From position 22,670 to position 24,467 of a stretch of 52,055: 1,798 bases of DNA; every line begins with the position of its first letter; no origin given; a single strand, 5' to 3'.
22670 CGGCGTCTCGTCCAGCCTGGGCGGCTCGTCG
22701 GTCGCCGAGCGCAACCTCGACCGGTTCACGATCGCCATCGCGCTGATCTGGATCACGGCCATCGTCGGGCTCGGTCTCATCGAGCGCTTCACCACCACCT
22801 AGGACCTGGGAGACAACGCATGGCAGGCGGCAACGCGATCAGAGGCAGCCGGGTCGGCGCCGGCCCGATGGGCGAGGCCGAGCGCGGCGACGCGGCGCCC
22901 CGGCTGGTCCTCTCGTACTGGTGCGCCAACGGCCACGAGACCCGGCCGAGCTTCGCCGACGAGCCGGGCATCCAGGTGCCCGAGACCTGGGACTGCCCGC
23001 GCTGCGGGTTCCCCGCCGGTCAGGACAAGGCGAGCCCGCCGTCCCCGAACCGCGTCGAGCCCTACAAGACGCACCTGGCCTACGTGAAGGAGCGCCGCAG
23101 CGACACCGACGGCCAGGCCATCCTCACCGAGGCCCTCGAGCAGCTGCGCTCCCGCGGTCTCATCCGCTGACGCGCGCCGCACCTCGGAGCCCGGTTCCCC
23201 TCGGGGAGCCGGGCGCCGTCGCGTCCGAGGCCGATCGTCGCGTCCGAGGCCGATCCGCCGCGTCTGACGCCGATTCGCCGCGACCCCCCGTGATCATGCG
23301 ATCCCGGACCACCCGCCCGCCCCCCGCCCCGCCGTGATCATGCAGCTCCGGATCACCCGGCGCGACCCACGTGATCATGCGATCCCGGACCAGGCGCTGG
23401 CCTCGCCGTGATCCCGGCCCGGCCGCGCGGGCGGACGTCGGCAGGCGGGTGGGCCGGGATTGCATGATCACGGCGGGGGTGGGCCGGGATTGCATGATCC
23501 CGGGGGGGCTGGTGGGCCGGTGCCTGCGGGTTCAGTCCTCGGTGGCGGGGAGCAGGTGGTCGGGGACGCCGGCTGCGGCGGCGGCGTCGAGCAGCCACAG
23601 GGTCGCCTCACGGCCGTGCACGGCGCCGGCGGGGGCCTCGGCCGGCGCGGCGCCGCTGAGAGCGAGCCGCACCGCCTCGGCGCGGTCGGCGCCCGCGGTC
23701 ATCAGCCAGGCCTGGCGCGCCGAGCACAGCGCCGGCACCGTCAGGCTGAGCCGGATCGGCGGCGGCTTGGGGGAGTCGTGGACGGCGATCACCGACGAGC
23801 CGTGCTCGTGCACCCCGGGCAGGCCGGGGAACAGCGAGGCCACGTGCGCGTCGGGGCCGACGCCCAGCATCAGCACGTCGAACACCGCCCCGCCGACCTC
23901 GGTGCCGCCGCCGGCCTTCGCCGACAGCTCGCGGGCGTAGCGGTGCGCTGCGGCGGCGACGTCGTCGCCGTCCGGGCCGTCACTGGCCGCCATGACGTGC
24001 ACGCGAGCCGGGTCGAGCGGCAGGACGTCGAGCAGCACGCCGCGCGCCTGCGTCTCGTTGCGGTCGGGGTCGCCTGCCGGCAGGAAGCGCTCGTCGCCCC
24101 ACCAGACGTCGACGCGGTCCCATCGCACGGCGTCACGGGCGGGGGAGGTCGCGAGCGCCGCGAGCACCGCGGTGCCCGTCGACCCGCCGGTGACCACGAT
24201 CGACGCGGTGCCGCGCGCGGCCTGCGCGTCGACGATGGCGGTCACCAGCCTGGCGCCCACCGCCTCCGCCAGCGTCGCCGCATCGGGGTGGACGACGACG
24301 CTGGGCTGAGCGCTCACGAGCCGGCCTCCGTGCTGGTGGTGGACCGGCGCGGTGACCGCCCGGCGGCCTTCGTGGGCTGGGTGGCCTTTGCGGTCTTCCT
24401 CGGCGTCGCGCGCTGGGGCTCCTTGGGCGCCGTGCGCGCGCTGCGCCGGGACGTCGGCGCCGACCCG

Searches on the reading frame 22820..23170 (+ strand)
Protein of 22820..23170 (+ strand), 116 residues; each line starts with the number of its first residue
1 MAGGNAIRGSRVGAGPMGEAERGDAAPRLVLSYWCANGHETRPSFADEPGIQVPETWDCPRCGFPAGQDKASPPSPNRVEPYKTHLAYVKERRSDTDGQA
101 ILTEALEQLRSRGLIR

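Call 66: find_encoding_contigs(protein=window:22820-23170:+, flank=3000, max_places=6)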
Protein window:22820-23170:+ (116 aa): no gene with exactly this product is on record in the collection.

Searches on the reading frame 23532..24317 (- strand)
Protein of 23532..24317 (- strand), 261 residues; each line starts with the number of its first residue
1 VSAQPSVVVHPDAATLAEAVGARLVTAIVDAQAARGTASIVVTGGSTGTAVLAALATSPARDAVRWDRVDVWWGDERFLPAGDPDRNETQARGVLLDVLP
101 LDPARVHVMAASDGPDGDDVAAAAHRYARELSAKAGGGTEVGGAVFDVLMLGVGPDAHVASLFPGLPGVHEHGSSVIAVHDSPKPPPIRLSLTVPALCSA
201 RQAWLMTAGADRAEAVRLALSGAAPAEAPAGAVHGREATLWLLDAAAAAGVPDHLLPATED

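Call 80: find_homologous_proteins(query=window:23532-24317:-, max_evalue=1e-50)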
Query window:23532-24317:- (261 aa): 6419 proteins with E <= 1e-50 among 8000 candidates; the best 120 are listed.
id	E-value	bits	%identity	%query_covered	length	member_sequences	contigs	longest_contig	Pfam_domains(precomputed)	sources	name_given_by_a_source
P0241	1.0e-159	548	100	100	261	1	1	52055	PF01182.27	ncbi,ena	-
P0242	2.2e-133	462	85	99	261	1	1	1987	PF01182.27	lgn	-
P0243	1.7e-108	380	74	98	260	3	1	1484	PF01182.27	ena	-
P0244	2.5e-101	357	70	98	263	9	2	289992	PF01182.27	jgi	jgi:6-phosphogluconolactonase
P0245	1.0e-98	348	69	98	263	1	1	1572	PF01182.27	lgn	-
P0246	1.0e-97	345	68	98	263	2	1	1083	PF01182.27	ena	-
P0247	1.3e-96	341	67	98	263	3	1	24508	PF01182.27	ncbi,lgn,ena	-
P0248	1.9e-96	341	67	98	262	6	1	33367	PF01182.27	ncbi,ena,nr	ncbi:MAG TPA: 6-phosphogluconolactonase [Actinomycetales bacterium]|nr:6-phosphogluconolactonase [Ac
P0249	6.2e-96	339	66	93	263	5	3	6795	PF01182.27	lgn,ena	-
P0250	9.9e-96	339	67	98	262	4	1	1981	PF01182.27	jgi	jgi:6-phosphogluconolactonase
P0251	1.3e-95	338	67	93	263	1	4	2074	PF01182.27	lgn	-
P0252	3.6e-95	337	65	98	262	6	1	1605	PF01182.27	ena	-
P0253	4.8e-95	336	67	98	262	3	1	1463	PF01182.27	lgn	-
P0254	8.3e-95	336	66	98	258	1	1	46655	PF01182.27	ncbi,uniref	ncbi:6-phosphogluconolactonase [Streptomyces sp. NPDC035033]|uniref:6-phosphogluconolactonase n=1 Ta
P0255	1.4e-94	335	65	98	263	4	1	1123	PF01182.27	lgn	-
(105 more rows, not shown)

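Call 81: find_encoding_contigs(protein=P0242, flank=3000, max_places=3)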
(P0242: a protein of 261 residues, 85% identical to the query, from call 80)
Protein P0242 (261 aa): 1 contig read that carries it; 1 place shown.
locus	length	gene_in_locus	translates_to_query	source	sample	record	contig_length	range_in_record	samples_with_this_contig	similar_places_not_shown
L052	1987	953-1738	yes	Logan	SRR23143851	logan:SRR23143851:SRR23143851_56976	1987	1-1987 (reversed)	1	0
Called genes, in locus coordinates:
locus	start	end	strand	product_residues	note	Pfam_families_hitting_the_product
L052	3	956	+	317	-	?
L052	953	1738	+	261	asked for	PF01182:Glucosamine_iso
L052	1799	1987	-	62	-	?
